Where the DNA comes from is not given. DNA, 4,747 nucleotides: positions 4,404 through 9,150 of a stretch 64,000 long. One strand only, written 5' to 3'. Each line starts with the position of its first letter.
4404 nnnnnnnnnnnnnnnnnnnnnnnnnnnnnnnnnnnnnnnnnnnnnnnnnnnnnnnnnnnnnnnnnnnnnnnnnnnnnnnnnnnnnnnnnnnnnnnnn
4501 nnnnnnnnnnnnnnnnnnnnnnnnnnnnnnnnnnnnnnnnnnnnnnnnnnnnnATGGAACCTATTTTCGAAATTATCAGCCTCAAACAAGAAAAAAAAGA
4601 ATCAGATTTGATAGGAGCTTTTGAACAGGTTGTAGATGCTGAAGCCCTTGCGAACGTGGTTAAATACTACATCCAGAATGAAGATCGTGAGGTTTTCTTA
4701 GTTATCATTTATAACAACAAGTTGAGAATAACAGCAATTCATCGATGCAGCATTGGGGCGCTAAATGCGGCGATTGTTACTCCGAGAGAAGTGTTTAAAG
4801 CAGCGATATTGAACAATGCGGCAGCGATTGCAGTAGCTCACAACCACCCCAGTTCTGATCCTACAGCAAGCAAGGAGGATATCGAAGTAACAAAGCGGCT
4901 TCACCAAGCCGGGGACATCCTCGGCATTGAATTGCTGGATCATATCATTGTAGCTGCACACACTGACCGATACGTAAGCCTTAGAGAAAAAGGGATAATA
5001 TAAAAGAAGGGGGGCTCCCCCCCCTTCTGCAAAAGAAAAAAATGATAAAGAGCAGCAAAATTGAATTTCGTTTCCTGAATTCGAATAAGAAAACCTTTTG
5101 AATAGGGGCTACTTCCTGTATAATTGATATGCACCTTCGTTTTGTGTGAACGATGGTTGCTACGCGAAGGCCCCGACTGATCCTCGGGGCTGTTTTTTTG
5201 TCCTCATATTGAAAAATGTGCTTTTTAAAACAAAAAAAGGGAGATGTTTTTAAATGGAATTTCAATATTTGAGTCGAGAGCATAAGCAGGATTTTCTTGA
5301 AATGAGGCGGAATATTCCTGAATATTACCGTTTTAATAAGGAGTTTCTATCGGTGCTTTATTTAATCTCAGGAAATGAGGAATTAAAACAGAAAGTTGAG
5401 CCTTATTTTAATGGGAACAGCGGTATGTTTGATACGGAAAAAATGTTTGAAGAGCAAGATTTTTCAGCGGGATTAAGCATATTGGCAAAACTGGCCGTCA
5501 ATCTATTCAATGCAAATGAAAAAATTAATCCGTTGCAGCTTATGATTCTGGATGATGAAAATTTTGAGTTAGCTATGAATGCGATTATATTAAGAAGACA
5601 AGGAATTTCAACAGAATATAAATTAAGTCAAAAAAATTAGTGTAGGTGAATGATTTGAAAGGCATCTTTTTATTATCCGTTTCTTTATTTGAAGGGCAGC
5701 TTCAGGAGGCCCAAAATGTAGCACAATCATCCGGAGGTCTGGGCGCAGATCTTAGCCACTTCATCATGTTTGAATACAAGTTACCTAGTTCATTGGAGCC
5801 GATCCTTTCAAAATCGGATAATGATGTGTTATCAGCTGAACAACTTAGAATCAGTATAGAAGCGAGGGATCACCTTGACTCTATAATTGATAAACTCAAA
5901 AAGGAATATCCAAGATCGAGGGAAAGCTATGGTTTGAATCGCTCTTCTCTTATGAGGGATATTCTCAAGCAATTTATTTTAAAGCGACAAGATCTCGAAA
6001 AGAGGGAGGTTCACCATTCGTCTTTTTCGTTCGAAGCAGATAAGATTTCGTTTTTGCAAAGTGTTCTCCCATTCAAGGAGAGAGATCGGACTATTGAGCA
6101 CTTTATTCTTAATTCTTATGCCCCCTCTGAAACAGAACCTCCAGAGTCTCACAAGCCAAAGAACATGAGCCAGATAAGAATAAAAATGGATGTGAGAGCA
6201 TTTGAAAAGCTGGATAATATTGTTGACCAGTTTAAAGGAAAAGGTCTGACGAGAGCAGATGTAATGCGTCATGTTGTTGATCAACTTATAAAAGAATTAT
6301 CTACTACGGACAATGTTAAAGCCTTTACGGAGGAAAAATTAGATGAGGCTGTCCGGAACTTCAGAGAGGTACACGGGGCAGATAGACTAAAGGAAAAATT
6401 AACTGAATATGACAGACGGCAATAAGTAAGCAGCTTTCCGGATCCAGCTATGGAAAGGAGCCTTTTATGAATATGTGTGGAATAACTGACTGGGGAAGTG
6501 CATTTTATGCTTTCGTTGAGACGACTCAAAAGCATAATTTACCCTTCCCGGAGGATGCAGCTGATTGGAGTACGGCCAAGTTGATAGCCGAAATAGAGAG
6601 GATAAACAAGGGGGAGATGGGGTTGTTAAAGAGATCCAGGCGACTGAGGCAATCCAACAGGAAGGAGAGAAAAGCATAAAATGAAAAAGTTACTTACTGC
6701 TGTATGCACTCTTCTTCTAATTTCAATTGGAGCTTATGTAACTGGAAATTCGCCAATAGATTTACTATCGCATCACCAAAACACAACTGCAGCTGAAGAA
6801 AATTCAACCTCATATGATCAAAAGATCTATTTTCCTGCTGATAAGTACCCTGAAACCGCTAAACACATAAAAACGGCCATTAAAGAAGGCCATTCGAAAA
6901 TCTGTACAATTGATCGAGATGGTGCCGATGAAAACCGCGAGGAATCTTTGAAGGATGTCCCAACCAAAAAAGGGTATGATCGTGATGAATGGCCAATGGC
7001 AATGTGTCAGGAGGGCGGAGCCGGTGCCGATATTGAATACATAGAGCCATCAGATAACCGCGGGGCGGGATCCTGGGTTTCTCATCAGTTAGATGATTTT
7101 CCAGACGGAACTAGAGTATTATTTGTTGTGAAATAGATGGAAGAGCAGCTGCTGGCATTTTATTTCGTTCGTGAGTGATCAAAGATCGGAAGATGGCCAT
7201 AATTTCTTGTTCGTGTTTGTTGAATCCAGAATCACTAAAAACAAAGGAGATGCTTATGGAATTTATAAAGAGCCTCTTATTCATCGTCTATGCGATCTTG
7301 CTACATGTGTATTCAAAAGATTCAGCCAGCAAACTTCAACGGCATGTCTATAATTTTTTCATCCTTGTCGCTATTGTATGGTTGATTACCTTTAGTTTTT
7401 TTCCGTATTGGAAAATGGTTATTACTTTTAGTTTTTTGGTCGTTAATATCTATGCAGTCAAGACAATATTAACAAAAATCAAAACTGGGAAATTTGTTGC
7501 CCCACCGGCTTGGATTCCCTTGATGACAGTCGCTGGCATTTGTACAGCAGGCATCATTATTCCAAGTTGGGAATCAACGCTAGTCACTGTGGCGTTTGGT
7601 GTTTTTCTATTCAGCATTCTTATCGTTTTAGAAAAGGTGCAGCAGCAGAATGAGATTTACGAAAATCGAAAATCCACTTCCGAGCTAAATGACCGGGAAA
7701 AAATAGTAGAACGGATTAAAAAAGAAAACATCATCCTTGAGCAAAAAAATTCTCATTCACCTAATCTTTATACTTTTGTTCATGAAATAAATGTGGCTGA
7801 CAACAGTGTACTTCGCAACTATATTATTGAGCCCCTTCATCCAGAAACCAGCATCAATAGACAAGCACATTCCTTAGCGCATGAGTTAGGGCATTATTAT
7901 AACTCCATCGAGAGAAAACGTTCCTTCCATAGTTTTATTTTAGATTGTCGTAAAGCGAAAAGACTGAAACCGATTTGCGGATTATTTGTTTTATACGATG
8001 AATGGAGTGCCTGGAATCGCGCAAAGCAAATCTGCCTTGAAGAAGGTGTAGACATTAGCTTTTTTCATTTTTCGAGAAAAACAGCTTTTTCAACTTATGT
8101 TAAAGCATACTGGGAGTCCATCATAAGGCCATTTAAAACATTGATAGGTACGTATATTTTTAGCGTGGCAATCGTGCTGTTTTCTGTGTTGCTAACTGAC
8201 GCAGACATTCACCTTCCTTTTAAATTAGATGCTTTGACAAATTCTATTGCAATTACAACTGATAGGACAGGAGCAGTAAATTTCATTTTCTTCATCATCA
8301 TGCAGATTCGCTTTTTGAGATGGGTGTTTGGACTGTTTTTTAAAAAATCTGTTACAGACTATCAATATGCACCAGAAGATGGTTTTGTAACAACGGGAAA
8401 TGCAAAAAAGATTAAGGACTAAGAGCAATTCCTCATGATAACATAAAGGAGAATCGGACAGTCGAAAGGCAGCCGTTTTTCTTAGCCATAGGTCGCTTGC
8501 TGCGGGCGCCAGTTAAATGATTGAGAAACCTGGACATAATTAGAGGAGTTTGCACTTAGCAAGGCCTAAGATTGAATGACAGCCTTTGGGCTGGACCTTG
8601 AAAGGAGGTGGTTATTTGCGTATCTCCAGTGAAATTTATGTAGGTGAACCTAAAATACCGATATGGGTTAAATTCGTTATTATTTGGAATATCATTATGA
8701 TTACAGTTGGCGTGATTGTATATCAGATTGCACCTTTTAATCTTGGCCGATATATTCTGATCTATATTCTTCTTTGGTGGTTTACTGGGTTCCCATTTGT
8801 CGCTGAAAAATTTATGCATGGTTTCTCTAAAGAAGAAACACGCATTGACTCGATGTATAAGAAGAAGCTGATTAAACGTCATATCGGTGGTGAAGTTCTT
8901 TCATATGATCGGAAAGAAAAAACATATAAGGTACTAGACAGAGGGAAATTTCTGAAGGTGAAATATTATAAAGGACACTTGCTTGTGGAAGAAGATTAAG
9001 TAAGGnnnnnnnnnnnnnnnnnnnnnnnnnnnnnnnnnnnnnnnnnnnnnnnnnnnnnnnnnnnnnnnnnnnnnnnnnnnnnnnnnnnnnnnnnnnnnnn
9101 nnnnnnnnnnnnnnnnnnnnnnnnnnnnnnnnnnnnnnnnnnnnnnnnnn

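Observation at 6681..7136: Two NucA/NucB-family secreted DNases on a conjugative element (second copy at 37255-37758)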

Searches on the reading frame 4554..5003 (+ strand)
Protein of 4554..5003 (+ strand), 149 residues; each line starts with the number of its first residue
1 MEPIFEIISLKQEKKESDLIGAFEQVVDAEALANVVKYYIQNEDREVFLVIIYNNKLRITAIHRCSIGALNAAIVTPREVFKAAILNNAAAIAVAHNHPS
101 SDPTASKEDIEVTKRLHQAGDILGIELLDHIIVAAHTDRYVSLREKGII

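Call 75: search_protein_families(library=pfam, proteins=[window:4554-5003:+], max_evalue=0.001)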
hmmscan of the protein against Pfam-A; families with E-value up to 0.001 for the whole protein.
window:4554-5003:+ (149 aa): 1 family
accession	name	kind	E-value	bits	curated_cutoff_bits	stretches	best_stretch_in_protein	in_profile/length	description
PF04002.20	RadC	-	8.6e-40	135.9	22.1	1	29-147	4-120/121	RadC-like JAB domain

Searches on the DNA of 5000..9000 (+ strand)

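Call 6: search_dna_similar(query=window:5000-9000:+, collection=plasmids, mode=near, max_rows=15)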
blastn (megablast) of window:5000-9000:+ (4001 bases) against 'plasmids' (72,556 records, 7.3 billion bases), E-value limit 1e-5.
Records with a match: 6; places in all: 7; records where one place covers at least 80% of the query: 3.
Best place of each record, by identity: >=99% 3; 95-99% 1; 80-90% 2.
By first word of the organism name: Bacillus 6.
By predicted mobility (MOB-suite, as given by PLSDB): non-mobilizable 6.
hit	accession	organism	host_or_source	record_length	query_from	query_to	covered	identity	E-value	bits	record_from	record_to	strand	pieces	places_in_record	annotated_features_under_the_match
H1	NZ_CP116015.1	Bacillus velezensis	cell culture,Ganjang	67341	1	4001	100%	100.0%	0e+0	7384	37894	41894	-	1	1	hypothetical protein (x4) | NucA/NucB deoxyribonuclease domain-containing protein | DUF6075 family protein | JAB domain-containing protein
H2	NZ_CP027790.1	Bacillus licheniformis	Cell culture,Manure compost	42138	1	4001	100%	100.0%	0e+0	7382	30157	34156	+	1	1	hypothetical protein (x4) | NucA/NucB deoxyribonuclease domain-containing protein | DUF6075 family protein | JAB domain-containing protein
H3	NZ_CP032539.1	Bacillus licheniformis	Cell culture,Maotai Daqu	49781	1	4001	100%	100.0%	0e+0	7376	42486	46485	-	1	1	hypothetical protein (x4) | NucA/NucB deoxyribonuclease domain-containing protein | DUF6075 family protein | JAB domain-containing protein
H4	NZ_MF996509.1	Bacillus glycinifermentans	-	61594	1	3526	65%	95.8%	0e+0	4158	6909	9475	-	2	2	hypothetical protein (x3) | NucA/NucB deoxyribonuclease domain-containing protein | DUF6075 family protein | JAB domain-containing protein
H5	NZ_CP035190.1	Bacillus licheniformis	cell culture,food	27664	3803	4001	5%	89.0%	6e-61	244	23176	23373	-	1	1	none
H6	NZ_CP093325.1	Bacillus sp. N5-665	whole organism,peat soil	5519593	1960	2079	3%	82.6%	3e-19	106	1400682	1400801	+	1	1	none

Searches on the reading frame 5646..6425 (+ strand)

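Call 3: search_protein_families(library=pfam, proteins=[window:5646-6425:+], max_evalue=0.01)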
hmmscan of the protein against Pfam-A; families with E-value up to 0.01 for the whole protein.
window:5646-6425:+ (259 aa): 1 family
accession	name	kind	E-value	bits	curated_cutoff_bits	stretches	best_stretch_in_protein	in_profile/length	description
PF13291.12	ACT_4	-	0.003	18.6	27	0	60-86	45-71/80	ACT domain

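Call 98: search_protein_families(library=padloc, proteins=[window:5646-6425:+], max_evalue=0.01)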
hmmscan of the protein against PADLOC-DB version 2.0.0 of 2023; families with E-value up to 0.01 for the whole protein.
window:5646-6425:+ (259 aa): 0 families

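Call 99: search_protein_families(library=ncbifam, proteins=[window:5646-6425:+], max_evalue=0.01)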
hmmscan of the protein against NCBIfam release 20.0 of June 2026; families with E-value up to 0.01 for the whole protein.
window:5646-6425:+ (259 aa): 0 families

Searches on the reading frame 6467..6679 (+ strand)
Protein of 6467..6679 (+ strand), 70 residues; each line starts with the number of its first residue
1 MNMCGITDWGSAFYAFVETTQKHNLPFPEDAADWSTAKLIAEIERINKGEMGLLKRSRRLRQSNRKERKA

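Call 3: search_protein_families(library=pfam, proteins=[window:6467-6679:+], max_evalue=0.01)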
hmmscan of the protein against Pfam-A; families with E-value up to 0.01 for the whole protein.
window:6467-6679:+ (70 aa): 0 families

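Call 51: find_homologous_proteins(query=window:6467-6676:+, max_evalue=0.001)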
Query window:6467-6676:+ (70 aa): 6 proteins with E <= 0.001 among 6 candidates.
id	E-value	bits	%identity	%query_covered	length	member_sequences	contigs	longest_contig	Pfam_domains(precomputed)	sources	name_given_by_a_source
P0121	5.3e-37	142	94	100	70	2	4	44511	-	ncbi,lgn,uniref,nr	ncbi:hypothetical protein P8807_18900 [Bacillus subtilis]|uniref:hypothetical protein n=1 Tax=Bacill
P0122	9.6e-36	138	96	97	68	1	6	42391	-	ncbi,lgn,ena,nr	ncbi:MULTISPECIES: hypothetical protein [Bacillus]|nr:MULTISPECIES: hypothetical protein [Bacillus] 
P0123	7.3e-35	135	94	97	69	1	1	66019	-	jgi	jgi:hypothetical protein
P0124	6.0e-29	117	91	83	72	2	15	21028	-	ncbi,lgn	-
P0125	5.4e-27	111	93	77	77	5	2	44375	-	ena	-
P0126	1.6e-26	109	96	74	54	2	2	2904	-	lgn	-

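Call 98: search_protein_families(library=padloc, proteins=[window:6467-6679:+], max_evalue=0.01)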
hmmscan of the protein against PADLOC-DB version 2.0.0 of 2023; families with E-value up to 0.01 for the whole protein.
window:6467-6679:+ (70 aa): 0 families

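Call 99: search_protein_families(library=ncbifam, proteins=[window:6467-6679:+], max_evalue=0.01)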
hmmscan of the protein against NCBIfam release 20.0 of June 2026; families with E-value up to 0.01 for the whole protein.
window:6467-6679:+ (70 aa): 0 families

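Call 101: search_solved_structures(query=window:6467-6676:+, max_evalue=10)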
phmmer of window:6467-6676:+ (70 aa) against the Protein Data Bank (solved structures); distinct sequences matched with E-value up to 10: 1.
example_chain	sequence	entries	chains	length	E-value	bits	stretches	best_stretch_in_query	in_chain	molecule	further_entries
8yb6_K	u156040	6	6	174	0.69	13.9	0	36-62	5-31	CRISPR-associated protein Cse2 (CRISPR_cse2)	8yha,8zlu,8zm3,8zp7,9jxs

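Call 108: predict_structure(alignment_id=A4)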
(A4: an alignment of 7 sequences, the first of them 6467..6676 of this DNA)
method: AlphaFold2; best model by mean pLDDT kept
length: 70 residues; sequences in the alignment: 7
mean_pLDDT: 73.9   pTM: 0.57
mean pLDDT of the five models: 73.9, 73.2, 73.0, 72.6, 71.7
residues with pLDDT >= 90: 18; 70-90: 26; 50-70: 10; < 50: 16
segments of 3 or more residues with pLDDT < 50: 55-70
pLDDT, mean of each block of 10 residues (from residue 1): 72 90 86 91 84 49 46
secondary structure, 60 per line:
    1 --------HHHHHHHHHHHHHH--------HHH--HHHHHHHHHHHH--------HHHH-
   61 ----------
elements in order: H9-22 H36-47 H56-59

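Call 110: fold_search(model_id=the predicted structure, library=pdb)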
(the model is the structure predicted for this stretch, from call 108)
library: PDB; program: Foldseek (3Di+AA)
matches with E <= 10: 19; with E <= 0.001: 0
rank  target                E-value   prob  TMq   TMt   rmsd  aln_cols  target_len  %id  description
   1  8her_MODEL_1_B        2.1e+00  0.44  0.44  0.20   1.8        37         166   24  Solution structure of the periplasmic domain of RsgI6 from Clostridium thermocellum (released 2023-05-24)
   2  6c48_A                4.8e+00  0.07  0.30  0.26  12.8        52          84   15  Crystal structure of B-Myb-LIN9-LIN52 complex (released 2018-09-19)
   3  7aqw_T                5.9e+00  0.11  0.35  0.30   3.3        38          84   16  Cryo-EM structure of Arabidopsis thaliana Complex-I (membrane tip) (released 2021-12-08)
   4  6c48_D                5.9e+00  0.09  0.30  0.25   9.6        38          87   18  Crystal structure of B-Myb-LIN9-LIN52 complex (released 2018-09-19)
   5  1vp7_E                6.7e+00  0.04  0.26  0.27  12.6        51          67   14  Crystal structure of Exodeoxyribonuclease VII small subunit (NP_881400.1) from Bordetella pertussis at 2.40 A resoluti (released 2004-10-26)
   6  2mu2_MODEL_1_A        7.2e+00  0.08  0.34  0.33   3.7        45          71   11  NMR structure of the cap domain of NP_346487.1, a putative phosphoglycolate phosphatase from Streptococcus pne (released 2014-09-24)
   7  2n57_MODEL_1_A        7.7e+00  0.10  0.37  0.34   3.3        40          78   15  NMR structure of Acyl carrier protein from Brucella melitensis (released 2015-07-22)
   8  2l2d_MODEL_1_A        7.7e+00  0.06  0.34  0.33   4.8        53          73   17  Solution NMR Structure of human UBA-like domain of OTUD7A_11_83, NESG target HT6304A/OCSP target OTUD7A_11_83/ (released 2010-09-01)
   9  2z3x_A                8.2e+00  0.05  0.27  0.33   7.6        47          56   11  Structure of a Protein-DNA Complex Essential for DNA Protection in Spore of Bacillus Species (released 2008-02-12)
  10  3s6j_B                8.7e+00  0.04  0.27  0.10   7.3        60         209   13  The crystal structure of a hydrolase from Pseudomonas syringae (released 2011-07-13)
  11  2m8t_MODEL_1_A        8.7e+00  0.04  0.29  0.19  11.6        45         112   16  Solution NMR structure of the V209M variant of the human prion protein (residues 90-231) (released 2013-09-11)
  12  4drb_B                8.7e+00  0.02  0.25  0.19  10.7        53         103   11  The crystal structure of FANCM bound MHF complex (released 2012-05-16)
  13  4drb_G                8.7e+00  0.02  0.25  0.19  10.7        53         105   11  The crystal structure of FANCM bound MHF complex (released 2012-05-16)
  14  7qsd_U                9.3e+00  0.07  0.33  0.29   4.4        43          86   14  Bovine complex I in the active state at 3.1 A (released 2022-03-02)
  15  6gej_Y                9.3e+00  0.07  0.34  0.07   5.9        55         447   11  Chromatin remodeller-nucleosome complex at 3.6 A resolution. (released 2018-10-17)
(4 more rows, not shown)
